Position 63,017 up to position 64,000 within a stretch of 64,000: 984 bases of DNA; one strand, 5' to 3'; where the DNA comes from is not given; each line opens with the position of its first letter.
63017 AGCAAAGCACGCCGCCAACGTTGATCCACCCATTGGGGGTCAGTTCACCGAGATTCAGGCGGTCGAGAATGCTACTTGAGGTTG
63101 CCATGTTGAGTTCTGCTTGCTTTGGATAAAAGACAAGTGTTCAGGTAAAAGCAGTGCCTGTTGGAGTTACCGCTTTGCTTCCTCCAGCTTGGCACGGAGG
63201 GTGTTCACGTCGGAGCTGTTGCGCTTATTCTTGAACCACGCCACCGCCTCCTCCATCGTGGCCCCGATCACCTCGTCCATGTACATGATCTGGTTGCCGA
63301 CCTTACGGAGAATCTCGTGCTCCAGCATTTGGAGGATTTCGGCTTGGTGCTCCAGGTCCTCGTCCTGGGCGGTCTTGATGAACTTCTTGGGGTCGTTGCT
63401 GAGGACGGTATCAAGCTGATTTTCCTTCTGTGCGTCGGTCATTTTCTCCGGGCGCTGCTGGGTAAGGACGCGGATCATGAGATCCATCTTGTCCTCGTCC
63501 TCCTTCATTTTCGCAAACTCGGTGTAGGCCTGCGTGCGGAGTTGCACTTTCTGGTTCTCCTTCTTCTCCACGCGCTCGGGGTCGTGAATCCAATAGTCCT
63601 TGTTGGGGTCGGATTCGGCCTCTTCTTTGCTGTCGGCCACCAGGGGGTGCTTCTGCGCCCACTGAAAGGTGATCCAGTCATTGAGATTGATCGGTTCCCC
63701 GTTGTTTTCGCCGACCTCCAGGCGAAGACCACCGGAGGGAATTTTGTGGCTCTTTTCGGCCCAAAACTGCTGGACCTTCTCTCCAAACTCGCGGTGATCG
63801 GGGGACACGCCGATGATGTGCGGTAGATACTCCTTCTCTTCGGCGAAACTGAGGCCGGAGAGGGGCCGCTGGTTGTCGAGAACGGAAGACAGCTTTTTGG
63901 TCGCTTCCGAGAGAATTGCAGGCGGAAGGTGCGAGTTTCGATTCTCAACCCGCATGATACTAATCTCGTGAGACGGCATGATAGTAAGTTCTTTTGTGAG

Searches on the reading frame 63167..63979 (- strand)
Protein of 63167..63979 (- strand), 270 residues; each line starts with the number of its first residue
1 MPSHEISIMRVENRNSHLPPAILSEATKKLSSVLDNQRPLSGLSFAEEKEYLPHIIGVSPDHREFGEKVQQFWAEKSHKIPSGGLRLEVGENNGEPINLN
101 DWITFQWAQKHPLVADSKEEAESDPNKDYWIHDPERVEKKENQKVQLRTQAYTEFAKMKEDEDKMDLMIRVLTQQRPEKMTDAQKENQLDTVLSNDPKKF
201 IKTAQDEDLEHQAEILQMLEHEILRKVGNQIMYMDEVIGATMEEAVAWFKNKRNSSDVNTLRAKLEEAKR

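Call 10: search_protein_families(library=phrogs, proteins=[window:63167-63979:-])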
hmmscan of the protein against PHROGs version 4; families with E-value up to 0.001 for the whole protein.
window:63167-63979:- (270 aa): 1 family
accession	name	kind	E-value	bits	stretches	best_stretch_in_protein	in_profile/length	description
phrog_16383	-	unknown function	8e-05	23.1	1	130-244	142-256/278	-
